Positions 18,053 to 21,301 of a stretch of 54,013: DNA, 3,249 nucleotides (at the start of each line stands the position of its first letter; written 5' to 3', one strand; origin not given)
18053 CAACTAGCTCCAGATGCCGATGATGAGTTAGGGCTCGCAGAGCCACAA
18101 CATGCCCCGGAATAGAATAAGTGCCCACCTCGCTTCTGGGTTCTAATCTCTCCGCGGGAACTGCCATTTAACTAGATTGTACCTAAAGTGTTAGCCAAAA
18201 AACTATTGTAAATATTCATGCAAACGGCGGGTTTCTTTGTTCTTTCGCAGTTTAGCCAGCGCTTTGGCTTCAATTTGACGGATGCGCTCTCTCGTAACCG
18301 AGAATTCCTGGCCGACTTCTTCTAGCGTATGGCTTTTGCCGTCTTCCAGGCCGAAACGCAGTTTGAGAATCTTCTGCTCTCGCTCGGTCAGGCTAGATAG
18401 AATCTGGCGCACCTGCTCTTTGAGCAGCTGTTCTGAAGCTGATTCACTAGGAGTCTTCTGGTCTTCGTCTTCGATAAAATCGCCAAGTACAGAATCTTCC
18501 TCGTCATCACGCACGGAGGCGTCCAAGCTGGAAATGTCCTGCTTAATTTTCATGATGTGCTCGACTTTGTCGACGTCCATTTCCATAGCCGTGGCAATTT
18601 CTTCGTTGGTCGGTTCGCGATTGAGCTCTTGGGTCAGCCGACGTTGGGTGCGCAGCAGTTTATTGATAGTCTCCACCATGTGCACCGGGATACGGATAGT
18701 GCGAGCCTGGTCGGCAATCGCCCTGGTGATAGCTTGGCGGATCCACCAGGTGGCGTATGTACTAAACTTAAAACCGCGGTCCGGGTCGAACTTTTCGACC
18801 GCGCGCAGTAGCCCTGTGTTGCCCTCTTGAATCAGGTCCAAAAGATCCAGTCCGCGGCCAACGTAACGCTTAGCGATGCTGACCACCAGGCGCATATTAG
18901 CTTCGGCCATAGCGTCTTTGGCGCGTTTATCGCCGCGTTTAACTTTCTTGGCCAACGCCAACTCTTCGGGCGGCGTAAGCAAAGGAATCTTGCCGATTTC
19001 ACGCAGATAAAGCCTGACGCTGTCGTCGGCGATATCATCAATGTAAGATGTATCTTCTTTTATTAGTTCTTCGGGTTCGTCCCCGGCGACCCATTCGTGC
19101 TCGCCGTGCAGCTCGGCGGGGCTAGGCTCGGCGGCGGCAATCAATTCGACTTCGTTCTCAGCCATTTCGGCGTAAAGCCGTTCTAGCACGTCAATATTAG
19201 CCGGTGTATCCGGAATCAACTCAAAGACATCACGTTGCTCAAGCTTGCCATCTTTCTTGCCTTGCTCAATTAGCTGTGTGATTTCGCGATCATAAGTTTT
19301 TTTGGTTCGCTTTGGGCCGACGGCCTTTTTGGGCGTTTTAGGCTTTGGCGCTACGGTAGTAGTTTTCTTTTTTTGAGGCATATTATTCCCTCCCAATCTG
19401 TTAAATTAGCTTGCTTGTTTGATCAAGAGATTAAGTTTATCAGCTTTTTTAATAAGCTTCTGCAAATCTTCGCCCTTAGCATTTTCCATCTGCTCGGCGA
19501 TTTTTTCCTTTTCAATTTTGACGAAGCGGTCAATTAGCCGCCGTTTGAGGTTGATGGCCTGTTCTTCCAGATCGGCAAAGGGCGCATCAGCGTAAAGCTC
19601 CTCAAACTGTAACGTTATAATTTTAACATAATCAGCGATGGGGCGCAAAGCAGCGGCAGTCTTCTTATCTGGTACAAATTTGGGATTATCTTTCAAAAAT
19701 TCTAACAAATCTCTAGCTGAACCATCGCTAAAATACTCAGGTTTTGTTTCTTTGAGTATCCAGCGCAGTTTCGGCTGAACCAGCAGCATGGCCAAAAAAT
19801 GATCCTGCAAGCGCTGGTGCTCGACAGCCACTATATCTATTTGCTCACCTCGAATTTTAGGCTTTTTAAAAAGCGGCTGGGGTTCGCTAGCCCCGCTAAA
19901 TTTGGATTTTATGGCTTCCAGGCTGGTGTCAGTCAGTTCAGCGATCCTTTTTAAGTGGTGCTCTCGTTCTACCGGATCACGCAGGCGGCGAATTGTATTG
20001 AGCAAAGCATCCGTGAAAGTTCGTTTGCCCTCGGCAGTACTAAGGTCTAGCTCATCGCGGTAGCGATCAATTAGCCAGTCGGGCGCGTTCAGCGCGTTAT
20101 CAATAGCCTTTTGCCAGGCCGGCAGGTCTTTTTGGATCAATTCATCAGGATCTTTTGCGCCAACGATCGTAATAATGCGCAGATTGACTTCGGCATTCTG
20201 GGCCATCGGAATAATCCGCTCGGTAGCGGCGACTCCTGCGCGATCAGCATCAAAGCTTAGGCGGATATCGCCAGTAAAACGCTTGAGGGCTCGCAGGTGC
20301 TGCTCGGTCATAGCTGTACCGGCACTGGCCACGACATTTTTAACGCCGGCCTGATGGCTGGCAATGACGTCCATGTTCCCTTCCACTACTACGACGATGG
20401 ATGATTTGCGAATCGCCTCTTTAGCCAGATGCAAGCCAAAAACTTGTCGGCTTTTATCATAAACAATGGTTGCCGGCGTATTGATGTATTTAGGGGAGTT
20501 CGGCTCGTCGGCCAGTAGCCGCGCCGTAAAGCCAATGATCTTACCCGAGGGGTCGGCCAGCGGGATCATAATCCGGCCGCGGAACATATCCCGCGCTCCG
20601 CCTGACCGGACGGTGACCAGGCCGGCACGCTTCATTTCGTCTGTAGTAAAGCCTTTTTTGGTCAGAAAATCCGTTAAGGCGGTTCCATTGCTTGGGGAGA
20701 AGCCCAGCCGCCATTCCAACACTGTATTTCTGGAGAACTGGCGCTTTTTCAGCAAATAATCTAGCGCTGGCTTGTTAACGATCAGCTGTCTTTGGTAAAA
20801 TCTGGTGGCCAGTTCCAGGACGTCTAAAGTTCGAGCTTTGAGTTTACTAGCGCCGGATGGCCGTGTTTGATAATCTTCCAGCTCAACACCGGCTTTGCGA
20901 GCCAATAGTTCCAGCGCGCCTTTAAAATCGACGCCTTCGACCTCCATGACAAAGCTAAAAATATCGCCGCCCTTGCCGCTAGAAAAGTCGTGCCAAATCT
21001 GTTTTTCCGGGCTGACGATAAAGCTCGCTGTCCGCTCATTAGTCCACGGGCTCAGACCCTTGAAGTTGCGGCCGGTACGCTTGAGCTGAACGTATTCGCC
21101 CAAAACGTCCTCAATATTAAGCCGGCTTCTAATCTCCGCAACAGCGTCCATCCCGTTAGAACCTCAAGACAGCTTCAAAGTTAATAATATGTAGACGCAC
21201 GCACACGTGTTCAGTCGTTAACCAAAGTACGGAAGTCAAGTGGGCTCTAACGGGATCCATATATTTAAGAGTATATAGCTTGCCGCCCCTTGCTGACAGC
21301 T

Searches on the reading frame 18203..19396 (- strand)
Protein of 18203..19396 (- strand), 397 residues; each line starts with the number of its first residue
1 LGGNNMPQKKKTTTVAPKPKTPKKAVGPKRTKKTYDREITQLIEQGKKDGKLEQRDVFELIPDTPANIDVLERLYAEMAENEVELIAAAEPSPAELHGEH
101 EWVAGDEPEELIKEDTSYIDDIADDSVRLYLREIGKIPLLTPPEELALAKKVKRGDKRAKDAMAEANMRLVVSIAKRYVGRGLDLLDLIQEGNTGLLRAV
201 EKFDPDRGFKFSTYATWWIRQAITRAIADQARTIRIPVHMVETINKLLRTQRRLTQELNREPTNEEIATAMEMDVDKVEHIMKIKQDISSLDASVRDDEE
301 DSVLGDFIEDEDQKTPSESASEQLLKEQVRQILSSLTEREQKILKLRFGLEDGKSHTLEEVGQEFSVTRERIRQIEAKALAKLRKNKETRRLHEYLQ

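Call 3: search_protein_families(library=pfam, proteins=[window:18203-19396:-], max_evalue=0.1)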
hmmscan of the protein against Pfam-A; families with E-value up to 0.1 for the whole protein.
window:18203-19396:- (397 aa): 6 families
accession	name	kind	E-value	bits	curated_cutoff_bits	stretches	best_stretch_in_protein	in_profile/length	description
PF04542.20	Sigma70_r2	-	2.8e-25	88.3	24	1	164-233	2-71/71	Sigma-70 region 2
PF04539.22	Sigma70_r3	-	3.6e-23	81.9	25.3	1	242-319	1-77/78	Sigma-70 region 3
PF04545.22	Sigma70_r4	-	3.8e-18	65.2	24.1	1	333-385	2-50/50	Sigma-70, region 4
PF00140.25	Sigma70_r1_2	-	4.6e-16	58.9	22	1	125-157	1-33/34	Sigma-70 factor, region 1.2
PF03979.19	Sigma70_r1_1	-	2.7e-06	27.7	22.5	1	35-95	3-63/81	Sigma-70 factor, region 1.1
PF08281.18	Sigma70_r4_2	-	0.032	14.3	25.7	0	327-348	2-23/54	Sigma-70, region 4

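Call 4: search_protein_families(library=ncbifam, proteins=[window:18203-19396:-], max_evalue=0.01)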
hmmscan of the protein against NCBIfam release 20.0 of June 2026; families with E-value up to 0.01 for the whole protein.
window:18203-19396:- (397 aa): 64 families (the best 25 are shown)
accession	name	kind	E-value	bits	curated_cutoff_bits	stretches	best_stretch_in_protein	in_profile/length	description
NF006666.0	PRK09210.1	equivalog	2.9e-142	474.4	572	1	29-396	6-369/370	RNA polymerase sigma factor RpoD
NF004208.0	PRK05658.1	equivalog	2.9e-139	465.9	555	2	156-396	390-629/631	RNA polymerase sigma factor RpoD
NF005643.0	PRK07406.1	equivalog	1.2e-110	370.3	500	2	156-397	158-397/397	RNA polymerase sigma factor RpoD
TIGR02393.1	RpoD_Cterm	equivalog_domain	6.6e-110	366.3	354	1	159-396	1-237/238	RNA polymerase sigma factor RpoD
NF004561.0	PRK05901.1-3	equivalog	6.7e-110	368.7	582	2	156-396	297-536/537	RNA polymerase sigma factor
NF004560.0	PRK05901.1-1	equivalog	1.6e-108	364.1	711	2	152-396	272-515/516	RNA polymerase sigma factor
TIGR02997.1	Sig70-cyanoRpoD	subfamily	2.2e-104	348.9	384.5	2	157-384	73-298/298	RNA polymerase sigma factor, RpoD/SigA family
NF005920.0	PRK07921.1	subfamily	2.4e-103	345.6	464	2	153-395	85-326/328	RNA polymerase sigma factor SigB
TIGR02394.1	rpoS_proteo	equivalog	5.7e-103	344.3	378.7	1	121-390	9-277/285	RNA polymerase sigma factor RpoS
NF004207.0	PRK05657.1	equivalog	2.1e-101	339.5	394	1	106-391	39-321/329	RNA polymerase sigma factor RpoS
NF041931.2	MzaA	equivalog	3.1e-101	340.4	800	1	154-396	471-714/726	MZA anti-phage system associated sigma-70 family RNA polymerase sigma factor MzaA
NF004562.0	PRK05901.1-4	equivalog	1.1e-97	327.9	779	2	157-396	315-553/571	RNA polymerase sigma factor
NF005785.0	PRK07598.1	equivalog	8.3e-92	308.1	554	2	152-396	169-411/415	RNA polymerase sigma factor SigC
NF004565.0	PRK05901.2-3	equivalog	3.8e-90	303.1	484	1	122-396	213-499/501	RNA polymerase sigma factor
NF004564.0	PRK05901.2-2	equivalog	5.4e-88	295.8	617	1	77-393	163-489/500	RNA polymerase sigma factor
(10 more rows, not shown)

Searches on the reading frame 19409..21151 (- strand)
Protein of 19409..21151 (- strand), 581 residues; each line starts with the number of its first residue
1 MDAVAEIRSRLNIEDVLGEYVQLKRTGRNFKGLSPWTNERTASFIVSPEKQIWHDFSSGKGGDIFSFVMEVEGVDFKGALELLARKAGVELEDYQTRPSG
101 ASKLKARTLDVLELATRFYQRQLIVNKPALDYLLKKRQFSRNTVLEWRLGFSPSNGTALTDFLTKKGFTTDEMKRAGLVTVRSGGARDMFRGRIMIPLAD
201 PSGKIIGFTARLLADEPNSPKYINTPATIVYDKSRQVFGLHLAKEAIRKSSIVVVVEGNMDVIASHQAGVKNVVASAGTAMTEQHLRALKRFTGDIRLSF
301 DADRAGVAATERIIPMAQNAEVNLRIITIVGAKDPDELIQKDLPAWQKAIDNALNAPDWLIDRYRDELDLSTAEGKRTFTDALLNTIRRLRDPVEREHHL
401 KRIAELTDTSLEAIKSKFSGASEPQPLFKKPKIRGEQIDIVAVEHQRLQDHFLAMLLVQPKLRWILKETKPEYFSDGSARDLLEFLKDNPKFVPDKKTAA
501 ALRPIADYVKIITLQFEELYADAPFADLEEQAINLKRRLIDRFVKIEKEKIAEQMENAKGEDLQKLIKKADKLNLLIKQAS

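Call 29: find_related_loci(query=A4, collection=genome_contigs, flank=7000)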
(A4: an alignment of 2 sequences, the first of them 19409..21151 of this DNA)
Query A4 (581 aa) in genome_contigs; peptide patterns used: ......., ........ (x = any residue, [..] = any of these).
599 stretches matched a pattern (row limit reached: there are more); 564 encode a relative of the query (tblastn E <= 1e-3); the best 80 are kept; 80 distinct loci.
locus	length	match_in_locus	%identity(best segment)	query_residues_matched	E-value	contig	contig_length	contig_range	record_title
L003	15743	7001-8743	70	1-576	0e+0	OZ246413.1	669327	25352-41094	MAG: uncultured Candidatus Saccharibacteria bacterium isolate SRP292972_co1_20 genome assembly, chromosome: 1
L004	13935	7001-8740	69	1-578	0e+0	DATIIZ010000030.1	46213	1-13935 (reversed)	MAG TPA_asm: Candidatus Babeliales bacterium isolate SMAG_U15678 k141_542182, whole genome shotgun sequence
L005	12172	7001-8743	68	1-579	0e+0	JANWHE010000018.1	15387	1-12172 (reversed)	MAG: Candidatus Saccharimonadales bacterium isolate CRAIB_MAG7 c_000000062537, whole genome shotgun sequence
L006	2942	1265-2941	70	1-558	0e+0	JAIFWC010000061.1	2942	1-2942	MAG: Candidatus Saccharibacteria bacterium isolate viral-cat_48_13 PAFVLPS_2018_scaffold_220569, whole genome shotgun se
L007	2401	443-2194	67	1-578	0e+0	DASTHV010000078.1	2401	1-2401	MAG TPA_asm: Candidatus Saccharimonadales bacterium isolate SMAG_U737 k141_1991299, whole genome shotgun sequence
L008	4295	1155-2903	67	1-580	0e+0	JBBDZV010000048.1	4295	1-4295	MAG: Candidatus Saccharimonadales bacterium isolate LejiaD_49_18 Lejia_D_26701_length_4295_cov_7, whole genome shotgun s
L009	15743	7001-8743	65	1-578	0e+0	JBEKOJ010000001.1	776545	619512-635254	MAG: Candidatus Saccharimonadales bacterium isolate SPRUCE 438 SPRUCE_438_1, whole genome shotgun sequence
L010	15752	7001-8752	66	1-579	0e+0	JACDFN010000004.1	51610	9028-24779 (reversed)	MAG: Candidatus Saccharibacteria bacterium isolate MGR_bin387 SD2905_NODE_63_length_51610_cov_2.765010, whole genome sho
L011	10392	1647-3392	66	1-578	0e+0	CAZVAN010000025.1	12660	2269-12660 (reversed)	MAG TPA_asm: uncultured Candidatus Saccharibacteria bacterium isolate binchicken_co54_401 genome assembly, contig: NODE_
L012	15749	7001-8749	66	1-578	0e+0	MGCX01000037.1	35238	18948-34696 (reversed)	MAG: Candidatus Saccharibacteria bacterium RIFCSPHIGHO2_12_FULL_49_19 rifcsphigho2_12_scaffold_7727, whole genome shotgu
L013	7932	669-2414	66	1-578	0e+0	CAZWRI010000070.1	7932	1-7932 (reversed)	MAG TPA_asm: uncultured Candidatus Saccharibacteria bacterium isolate binchicken_co84_531 genome assembly, contig: k141_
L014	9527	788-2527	63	1-578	0e+0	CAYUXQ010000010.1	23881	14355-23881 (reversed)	MAG TPA_asm: uncultured Candidatus Saccharibacteria bacterium isolate SRP263991_co5_150 genome assembly, contig: NODE_42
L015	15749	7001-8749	65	1-579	0e+0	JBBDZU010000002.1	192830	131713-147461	MAG: Candidatus Saccharimonadales bacterium isolate LejiaD_47_37 Lejia_D_139_length_192830_cov_22, whole genome shotgun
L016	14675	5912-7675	65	1-578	0e+0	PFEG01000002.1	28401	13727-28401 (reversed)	MAG: Candidatus Saccharibacteria bacterium CG10_big_fil_rev_8_21_14_0_10_47_8 CG10_8_21_14_0.10_scaffold_1223_c, whole g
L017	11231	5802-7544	64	1-578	0e+0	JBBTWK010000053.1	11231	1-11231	MAG: Patescibacteria group bacterium isolate H41-bin145_1 H41_bin145_1_000000000053, whole genome shotgun sequence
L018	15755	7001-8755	68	1-581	0e+0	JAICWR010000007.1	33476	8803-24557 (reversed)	MAG: Candidatus Saccharibacteria bacterium isolate LS_FP_2_bin.57 k141_4736699_length_33476_cov_32.7656, whole genome sh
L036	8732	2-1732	64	1-577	0e+0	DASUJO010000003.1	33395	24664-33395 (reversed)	MAG TPA_asm: Candidatus Saccharimonadales bacterium isolate SMAG_U1488 k141_126133, whole genome shotgun sequence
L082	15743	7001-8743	55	1-579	0e+0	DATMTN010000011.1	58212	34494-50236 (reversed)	MAG TPA_asm: Candidatus Microsaccharimonas sp. isolate SMAG_U13014 k141_561776, whole genome shotgun sequence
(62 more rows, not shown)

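Call 32: search_protein_families(library=pfam, proteins=[L003:10988-12229:+, L004:11143-12546:+, L010:9949-11517:+, L017:9234-11000:+, L082:13846-15312:+, L018:9973-11052:+, L036:2921-4021:+], max_evalue=0.05)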
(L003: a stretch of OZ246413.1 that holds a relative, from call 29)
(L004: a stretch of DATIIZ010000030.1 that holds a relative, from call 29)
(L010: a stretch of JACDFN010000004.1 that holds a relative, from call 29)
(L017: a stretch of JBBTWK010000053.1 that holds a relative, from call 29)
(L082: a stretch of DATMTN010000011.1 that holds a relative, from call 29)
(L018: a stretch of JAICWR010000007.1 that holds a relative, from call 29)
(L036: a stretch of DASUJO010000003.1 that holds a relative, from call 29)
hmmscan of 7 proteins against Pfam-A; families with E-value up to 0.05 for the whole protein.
L003:10988-12229:+ (414 aa): 6 families
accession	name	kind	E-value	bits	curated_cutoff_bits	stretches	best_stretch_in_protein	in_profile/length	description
PF04542.20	Sigma70_r2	-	5.1e-18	65.1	24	1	84-148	2-65/71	Sigma-70 region 2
PF04545.22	Sigma70_r4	-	2.9e-13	49.5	24.1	1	257-308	2-49/50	Sigma-70, region 4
PF00140.25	Sigma70_r1_2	-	2.3e-06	27.9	22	1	49-76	5-32/34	Sigma-70 factor, region 1.2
PF04539.22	Sigma70_r3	-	2.1e-05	25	25.3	1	163-243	1-77/78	Sigma-70 region 3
PF12324.14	HTH_15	-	0.028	15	27.2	0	364-403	19-58/74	Helix-turn-helix domain of alkylmercury lyase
PF18580.7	HTH_SUN2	-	0.047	14.4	30.4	0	278-306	31-58/58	SUN2 helix-turn-helix domain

L004:11143-12546:+ (468 aa): 4 families
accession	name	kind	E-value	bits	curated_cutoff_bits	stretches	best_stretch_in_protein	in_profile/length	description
PF04542.20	Sigma70_r2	-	1.8e-18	66.5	24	1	147-208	2-63/71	Sigma-70 region 2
PF04539.22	Sigma70_r3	-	6.9e-13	49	25.3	1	228-297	4-72/78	Sigma-70 region 3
PF04545.22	Sigma70_r4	-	1.7e-08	34.3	24.1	1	315-367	1-49/50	Sigma-70, region 4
PF00140.25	Sigma70_r1_2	-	0.00045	20.6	22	1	118-140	11-33/34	Sigma-70 factor, region 1.2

L010:9949-11517:+ (523 aa): 10 families
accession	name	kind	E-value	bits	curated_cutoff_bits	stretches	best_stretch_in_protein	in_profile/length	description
PF04542.20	Sigma70_r2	-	9.4e-20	70.6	24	1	196-264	1-69/71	Sigma-70 region 2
PF04545.22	Sigma70_r4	-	4.7e-17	61.7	24.1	1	365-415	1-48/50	Sigma-70, region 4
PF04539.22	Sigma70_r3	-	1.1e-12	48.3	25.3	1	276-351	2-76/78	Sigma-70 region 3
PF00196.25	GerE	-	2.3e-10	40.4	23.5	1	459-510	3-54/57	Bacterial regulatory proteins, luxR family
PF00140.25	Sigma70_r1_2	-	2.3e-08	34.3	22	1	118-148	2-32/34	Sigma-70 factor, region 1.2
PF08281.18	Sigma70_r4_2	-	5.3e-06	26.4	25.7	1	360-415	2-54/54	Sigma-70, region 4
PF07638.17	Sigma70_ECF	-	0.0053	17.1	21.1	1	439-502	117-180/185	ECF sigma factor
PF14493.12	HTH_40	-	0.0063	17.2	27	0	463-493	2-32/89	Helix-turn-helix domain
PF03979.19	Sigma70_r1_1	-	0.0084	16.5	22.5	1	45-96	7-58/81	Sigma-70 factor, region 1.1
PF04967.18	HTH_10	-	0.044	14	23.1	0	477-501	27-51/53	HTH DNA binding domain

L017:9234-11000:+ (589 aa): 8 families
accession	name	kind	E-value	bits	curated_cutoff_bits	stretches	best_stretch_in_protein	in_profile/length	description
PF04542.20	Sigma70_r2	-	1.9e-16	60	24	1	120-189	1-70/71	Sigma-70 region 2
PF00140.25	Sigma70_r1_2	-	5.8e-15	55.4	22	1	83-114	2-33/34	Sigma-70 factor, region 1.2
PF04539.22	Sigma70_r3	-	3.7e-12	46.6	25.3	1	199-275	1-73/78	Sigma-70 region 3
PF04545.22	Sigma70_r4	-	5e-10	39.2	24.1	1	292-345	1-50/50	Sigma-70, region 4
PF06971.19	Put_DNA-bind_N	-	0.0063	17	27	0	193-235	2-44/49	Putative DNA-binding protein N-terminus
PF04967.18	HTH_10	-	0.012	15.9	23.1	0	370-405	18-53/53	HTH DNA binding domain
PF11291.13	DUF3091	-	0.016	15.8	25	0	382-472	9-99/100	Protein of unknown function (DUF3091)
PF08280.17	HTH_Mga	-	0.025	15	23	0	222-238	23-39/59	M protein trans-acting positive regulator (MGA) HTH domain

L082:13846-15312:+ (489 aa): 6 families
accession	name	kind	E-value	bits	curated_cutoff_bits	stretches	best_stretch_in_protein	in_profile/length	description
PF04539.22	Sigma70_r3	-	2.9e-22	79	25.3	1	226-301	1-76/78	Sigma-70 region 3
PF04542.20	Sigma70_r2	-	1.6e-21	76.3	24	1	148-216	2-70/71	Sigma-70 region 2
PF00140.25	Sigma70_r1_2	-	1.1e-14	54.6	22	1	77-110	1-34/34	Sigma-70 factor, region 1.2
PF04545.22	Sigma70_r4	-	3.2e-08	33.4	24.1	1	315-366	1-48/50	Sigma-70, region 4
PF21531.3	Rv2175c_wHTH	-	0.0062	16.9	27.1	0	340-374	17-49/57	DNA-binding protein Rv2175c, wHTH domain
PF13031.12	DUF3892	-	0.043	14.7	22.3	0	334-418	10-58/71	Protein of unknown function (DUF3892)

L018:9973-11052:+ (360 aa): 5 families
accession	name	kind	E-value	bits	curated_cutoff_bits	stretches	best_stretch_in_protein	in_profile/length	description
PF04539.22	Sigma70_r3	-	6.5e-20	71.5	25.3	1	184-259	1-77/78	Sigma-70 region 3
PF04542.20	Sigma70_r2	-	1.4e-19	70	24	1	105-174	1-70/71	Sigma-70 region 2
PF04545.22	Sigma70_r4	-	3.3e-14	52.6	24.1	1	280-324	8-48/50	Sigma-70, region 4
PF16509.11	KORA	-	0.0064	17.1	26.7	0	301-336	35-70/84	TrfB plasmid transcriptional repressor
PF00140.25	Sigma70_r1_2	-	0.025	15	22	0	68-100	1-34/34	Sigma-70 factor, region 1.2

L036:2921-4021:+ (367 aa): 6 families
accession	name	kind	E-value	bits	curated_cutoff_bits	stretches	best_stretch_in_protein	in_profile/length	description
PF04542.20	Sigma70_r2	-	3.6e-21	75.2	24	1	107-175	1-69/71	Sigma-70 region 2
PF04545.22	Sigma70_r4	-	1.4e-18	66.6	24.1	1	275-326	1-48/50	Sigma-70, region 4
PF04539.22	Sigma70_r3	-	1.7e-18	66.9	25.3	1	187-257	2-72/78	Sigma-70 region 3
PF00140.25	Sigma70_r1_2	-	1.4e-07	31.8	22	1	71-99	3-31/34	Sigma-70 factor, region 1.2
PF08281.18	Sigma70_r4_2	-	5.1e-06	26.5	25.7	1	271-312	3-40/54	Sigma-70, region 4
PF05379.17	Peptidase_C23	-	0.0063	17.1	25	1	197-237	22-62/88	Carlavirus endopeptidase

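Call 63: search_protein_families(library=pfam, proteins=[L018:11128-12399:+], max_evalue=0.05)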
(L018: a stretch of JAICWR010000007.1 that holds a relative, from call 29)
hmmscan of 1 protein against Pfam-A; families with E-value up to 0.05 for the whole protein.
L018:11128-12399:+ (424 aa): 24 families
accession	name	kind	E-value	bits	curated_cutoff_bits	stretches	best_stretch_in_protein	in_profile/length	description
PF04542.20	Sigma70_r2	-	7.4e-15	55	24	1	83-147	2-65/71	Sigma-70 region 2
PF04545.22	Sigma70_r4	-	7.9e-13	48.1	24.1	1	268-318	9-50/50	Sigma-70, region 4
PF04539.22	Sigma70_r3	-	8.1e-10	39.1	25.3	1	162-234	1-72/78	Sigma-70 region 3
PF00196.25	GerE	-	1.3e-09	38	23.5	1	354-403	2-51/57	Bacterial regulatory proteins, luxR family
PF13518.12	HTH_28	-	5e-07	30.1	25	1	357-396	1-38/52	Helix-turn-helix domain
PF00140.25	Sigma70_r1_2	-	7.3e-07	29.5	22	1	52-77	9-34/34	Sigma-70 factor, region 1.2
PF13384.12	HTH_23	-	1.2e-06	28.5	24.6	1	365-395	13-42/50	Homeodomain-like domain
PF08281.18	Sigma70_r4_2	-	4.3e-06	26.7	25.7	1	360-396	17-53/54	Sigma-70, region 4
PF01381.28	HTH_3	-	0.00016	22.1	23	0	289-310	10-31/55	Helix-turn-helix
PF04967.18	HTH_10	-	0.00041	20.5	23.1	0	369-397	23-51/53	HTH DNA binding domain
PF07638.17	Sigma70_ECF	-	0.0011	19.3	21.1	0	348-395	129-177/185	ECF sigma factor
PF13413.12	HTH_25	-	0.0027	17.9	24.6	1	285-318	7-40/62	Helix-turn-helix domain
PF13412.12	HTH_24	-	0.0027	17.7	21.9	0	285-307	14-36/48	Winged helix-turn-helix DNA-binding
PF13551.12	HTH_29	-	0.0088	16.6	28.1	0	365-386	7-29/64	Winged helix-turn helix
PF13936.12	HTH_38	-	0.01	16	27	0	356-386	8-37/44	Helix-turn-helix domain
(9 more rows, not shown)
